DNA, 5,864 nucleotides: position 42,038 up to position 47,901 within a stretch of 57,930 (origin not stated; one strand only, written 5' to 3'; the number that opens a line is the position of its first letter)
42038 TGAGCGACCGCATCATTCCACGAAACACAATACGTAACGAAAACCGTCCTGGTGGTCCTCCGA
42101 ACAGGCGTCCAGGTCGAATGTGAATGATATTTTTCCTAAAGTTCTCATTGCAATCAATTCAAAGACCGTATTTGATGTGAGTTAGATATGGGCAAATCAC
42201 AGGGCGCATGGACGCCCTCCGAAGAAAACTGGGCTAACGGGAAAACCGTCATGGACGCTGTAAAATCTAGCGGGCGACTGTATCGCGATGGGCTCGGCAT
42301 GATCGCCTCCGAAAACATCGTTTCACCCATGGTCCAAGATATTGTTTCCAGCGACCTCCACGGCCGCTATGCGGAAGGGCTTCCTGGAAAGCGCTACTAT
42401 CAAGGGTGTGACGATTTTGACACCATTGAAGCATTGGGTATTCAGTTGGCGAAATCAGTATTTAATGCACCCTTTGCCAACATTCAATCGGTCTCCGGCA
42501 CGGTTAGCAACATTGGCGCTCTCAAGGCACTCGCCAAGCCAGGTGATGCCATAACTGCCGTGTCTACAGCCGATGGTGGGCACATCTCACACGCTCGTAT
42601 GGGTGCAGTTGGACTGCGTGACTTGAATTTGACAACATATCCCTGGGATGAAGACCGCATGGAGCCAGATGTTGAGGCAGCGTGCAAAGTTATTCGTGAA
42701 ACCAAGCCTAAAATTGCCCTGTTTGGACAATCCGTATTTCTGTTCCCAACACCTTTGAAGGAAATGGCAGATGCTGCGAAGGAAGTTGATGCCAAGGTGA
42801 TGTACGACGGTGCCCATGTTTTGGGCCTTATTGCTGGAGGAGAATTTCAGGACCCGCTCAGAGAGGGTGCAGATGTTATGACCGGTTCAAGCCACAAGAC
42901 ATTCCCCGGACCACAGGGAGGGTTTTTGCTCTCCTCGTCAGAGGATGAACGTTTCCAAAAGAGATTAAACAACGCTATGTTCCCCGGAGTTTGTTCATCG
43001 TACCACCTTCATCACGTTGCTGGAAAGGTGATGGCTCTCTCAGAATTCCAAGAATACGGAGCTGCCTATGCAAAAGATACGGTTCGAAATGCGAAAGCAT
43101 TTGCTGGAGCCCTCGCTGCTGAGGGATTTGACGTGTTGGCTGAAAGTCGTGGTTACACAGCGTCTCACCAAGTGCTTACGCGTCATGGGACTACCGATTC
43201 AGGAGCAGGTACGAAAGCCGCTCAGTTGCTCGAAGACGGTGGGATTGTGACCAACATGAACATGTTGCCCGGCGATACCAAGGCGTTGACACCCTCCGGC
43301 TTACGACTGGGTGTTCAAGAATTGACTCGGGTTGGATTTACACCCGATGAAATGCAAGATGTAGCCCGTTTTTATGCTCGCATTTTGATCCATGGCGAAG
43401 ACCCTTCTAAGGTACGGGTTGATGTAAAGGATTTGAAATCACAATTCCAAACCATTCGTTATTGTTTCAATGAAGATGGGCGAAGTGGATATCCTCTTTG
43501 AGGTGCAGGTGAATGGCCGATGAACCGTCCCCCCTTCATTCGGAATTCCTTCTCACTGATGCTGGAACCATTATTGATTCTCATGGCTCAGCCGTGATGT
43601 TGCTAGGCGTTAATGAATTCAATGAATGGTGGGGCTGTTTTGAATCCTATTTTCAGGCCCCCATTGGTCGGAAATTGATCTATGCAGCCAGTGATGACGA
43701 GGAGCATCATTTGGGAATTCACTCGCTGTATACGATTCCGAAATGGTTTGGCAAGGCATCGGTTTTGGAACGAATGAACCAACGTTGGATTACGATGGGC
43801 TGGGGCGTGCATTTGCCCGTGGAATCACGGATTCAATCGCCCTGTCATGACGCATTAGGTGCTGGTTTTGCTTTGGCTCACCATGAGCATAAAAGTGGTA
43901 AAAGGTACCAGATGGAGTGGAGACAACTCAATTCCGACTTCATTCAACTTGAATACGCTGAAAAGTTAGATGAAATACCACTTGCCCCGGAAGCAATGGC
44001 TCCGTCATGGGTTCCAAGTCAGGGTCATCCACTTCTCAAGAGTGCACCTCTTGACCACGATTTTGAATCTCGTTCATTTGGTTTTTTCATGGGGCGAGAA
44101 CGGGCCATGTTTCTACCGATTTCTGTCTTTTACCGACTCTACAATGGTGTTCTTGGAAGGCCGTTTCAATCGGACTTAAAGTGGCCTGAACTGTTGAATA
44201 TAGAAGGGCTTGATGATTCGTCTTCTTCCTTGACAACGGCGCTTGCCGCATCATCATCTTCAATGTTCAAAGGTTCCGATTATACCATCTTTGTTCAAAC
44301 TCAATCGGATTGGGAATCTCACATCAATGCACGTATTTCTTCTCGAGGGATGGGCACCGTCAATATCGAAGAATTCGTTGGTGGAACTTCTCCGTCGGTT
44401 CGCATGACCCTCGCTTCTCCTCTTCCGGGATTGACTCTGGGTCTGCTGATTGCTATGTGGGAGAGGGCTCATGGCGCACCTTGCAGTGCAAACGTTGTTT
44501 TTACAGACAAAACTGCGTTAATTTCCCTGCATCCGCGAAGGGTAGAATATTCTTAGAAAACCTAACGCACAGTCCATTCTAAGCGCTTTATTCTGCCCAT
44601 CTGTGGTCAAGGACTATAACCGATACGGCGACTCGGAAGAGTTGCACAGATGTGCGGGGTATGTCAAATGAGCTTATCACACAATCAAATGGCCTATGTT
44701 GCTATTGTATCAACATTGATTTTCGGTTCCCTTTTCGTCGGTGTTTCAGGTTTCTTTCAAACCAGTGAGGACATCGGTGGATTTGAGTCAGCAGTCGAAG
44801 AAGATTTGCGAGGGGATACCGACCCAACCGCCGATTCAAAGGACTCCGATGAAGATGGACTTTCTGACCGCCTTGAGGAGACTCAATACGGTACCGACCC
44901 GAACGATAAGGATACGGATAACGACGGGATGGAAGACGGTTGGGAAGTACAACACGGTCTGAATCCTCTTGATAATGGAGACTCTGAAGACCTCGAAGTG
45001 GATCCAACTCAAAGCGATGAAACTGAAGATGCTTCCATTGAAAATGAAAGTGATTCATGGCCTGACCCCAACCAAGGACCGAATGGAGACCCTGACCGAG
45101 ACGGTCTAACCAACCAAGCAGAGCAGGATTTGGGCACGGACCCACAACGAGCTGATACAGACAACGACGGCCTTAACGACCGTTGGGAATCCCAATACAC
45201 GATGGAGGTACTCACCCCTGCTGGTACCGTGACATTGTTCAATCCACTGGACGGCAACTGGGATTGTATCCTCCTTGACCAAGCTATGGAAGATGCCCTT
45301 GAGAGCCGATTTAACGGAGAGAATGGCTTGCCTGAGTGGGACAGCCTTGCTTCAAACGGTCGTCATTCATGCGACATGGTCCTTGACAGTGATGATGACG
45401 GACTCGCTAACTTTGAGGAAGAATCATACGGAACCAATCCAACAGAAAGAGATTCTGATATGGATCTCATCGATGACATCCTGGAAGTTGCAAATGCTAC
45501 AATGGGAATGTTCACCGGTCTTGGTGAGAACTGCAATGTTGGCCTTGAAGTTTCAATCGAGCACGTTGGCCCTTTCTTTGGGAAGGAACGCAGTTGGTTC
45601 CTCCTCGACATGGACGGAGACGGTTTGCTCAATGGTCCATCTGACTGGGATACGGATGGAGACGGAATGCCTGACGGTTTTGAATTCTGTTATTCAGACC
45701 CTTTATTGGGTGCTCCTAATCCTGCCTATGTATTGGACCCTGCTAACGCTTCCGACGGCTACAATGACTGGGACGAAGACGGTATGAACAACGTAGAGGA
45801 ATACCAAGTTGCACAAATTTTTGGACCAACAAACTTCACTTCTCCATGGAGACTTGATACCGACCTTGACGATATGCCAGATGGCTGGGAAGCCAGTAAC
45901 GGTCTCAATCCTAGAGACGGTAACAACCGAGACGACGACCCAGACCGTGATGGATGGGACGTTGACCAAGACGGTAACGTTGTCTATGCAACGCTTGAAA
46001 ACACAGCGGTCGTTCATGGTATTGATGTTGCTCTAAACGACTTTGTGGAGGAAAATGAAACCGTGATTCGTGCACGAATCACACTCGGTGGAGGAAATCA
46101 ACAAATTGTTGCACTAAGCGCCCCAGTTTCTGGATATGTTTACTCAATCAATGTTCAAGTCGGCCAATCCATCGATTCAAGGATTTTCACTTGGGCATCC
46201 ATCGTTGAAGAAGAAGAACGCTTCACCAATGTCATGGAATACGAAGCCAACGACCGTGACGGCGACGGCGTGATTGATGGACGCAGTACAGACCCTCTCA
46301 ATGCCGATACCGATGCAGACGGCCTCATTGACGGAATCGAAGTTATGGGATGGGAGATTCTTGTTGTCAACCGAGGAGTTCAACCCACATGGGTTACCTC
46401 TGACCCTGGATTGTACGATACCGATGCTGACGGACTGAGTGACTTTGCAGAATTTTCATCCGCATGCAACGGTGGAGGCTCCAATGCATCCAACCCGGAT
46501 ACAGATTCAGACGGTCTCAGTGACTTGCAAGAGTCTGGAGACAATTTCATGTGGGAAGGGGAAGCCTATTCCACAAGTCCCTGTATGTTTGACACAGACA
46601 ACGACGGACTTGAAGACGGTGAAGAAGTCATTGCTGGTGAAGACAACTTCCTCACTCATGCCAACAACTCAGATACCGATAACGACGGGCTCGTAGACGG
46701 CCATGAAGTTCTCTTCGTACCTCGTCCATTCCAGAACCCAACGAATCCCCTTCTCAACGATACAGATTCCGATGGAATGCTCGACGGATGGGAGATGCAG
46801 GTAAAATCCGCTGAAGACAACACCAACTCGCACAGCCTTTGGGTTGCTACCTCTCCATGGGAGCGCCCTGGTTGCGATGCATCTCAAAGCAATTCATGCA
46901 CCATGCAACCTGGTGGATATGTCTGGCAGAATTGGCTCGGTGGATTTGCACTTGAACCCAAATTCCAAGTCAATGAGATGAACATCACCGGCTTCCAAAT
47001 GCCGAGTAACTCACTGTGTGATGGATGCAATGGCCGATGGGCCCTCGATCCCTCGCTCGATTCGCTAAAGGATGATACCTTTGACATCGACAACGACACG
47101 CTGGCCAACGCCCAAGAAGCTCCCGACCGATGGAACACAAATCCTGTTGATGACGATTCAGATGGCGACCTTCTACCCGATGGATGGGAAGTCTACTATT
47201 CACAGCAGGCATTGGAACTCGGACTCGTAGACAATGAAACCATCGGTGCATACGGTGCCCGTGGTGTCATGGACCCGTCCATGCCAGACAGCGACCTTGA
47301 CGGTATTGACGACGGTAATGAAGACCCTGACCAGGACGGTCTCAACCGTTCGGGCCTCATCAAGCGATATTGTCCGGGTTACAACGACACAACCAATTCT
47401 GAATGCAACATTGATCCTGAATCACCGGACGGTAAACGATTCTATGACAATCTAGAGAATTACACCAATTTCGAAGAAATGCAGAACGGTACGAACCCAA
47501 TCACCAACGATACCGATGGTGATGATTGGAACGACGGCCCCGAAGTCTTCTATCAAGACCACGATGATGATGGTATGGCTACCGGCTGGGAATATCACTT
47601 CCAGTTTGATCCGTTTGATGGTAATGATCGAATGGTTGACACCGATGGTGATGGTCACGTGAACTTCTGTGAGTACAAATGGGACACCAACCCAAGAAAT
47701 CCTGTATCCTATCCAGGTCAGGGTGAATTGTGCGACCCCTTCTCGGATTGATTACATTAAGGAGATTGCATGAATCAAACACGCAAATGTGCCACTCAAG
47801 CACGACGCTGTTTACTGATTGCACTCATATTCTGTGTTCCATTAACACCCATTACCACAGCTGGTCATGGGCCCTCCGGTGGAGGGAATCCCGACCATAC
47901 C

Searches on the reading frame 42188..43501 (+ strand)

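Call 16: search_protein_families(library=pfam, proteins=[window:42188-43501:+], max_evalue=0.001)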
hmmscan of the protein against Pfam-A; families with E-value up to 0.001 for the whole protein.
window:42188-43501:+ (437 aa): 3 families
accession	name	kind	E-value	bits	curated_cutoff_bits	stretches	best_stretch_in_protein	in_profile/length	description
PF00464.25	SHMT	-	4.4e-69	233.5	27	1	19-395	6-398/399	Serine hydroxymethyltransferase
PF00155.27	Aminotran_1_2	-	1.2e-07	31.7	19.7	1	77-325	41-306/361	Aminotransferase class I and II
PF01212.27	Beta_elim_lyase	-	0.00017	21.4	27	1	101-318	53-239/288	Beta-eliminating lyase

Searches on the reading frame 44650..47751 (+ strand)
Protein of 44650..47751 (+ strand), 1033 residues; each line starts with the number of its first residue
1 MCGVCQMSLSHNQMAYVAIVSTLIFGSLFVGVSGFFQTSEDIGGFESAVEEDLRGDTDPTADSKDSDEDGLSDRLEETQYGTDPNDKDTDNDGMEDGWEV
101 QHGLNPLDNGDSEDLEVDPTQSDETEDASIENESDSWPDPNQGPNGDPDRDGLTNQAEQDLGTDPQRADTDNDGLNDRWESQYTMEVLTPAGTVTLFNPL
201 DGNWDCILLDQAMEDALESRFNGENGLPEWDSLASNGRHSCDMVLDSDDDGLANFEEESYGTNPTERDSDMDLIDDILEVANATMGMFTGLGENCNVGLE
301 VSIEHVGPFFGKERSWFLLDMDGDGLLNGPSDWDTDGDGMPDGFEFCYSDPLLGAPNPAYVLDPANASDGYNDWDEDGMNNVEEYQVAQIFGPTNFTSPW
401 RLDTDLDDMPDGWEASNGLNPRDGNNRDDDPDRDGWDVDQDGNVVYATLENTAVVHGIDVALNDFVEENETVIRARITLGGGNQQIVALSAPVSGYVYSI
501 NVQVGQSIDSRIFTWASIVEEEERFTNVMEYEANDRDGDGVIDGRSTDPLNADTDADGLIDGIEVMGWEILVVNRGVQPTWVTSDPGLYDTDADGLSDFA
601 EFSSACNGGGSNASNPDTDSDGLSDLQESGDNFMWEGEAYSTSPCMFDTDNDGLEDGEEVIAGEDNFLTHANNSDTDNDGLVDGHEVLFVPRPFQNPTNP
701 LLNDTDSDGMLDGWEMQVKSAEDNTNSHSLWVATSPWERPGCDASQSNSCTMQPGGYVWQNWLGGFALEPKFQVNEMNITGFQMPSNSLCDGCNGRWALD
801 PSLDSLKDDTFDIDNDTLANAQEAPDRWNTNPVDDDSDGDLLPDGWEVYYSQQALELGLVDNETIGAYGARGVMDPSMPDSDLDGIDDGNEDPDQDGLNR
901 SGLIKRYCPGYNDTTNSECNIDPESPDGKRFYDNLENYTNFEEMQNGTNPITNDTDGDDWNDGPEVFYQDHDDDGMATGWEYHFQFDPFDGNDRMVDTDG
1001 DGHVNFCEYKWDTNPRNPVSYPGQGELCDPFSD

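Call 16: search_protein_families(library=pfam, proteins=[window:44650-47751:+], max_evalue=0.001)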
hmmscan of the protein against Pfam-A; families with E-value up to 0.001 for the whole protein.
window:44650-47751:+ (1033 aa): 1 family
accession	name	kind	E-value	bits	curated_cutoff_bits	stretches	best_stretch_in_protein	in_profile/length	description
PF18884.5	TSP3_bac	-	2.9e-17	62.6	25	3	88-108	1-21/22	Bacterial TSP3 repeat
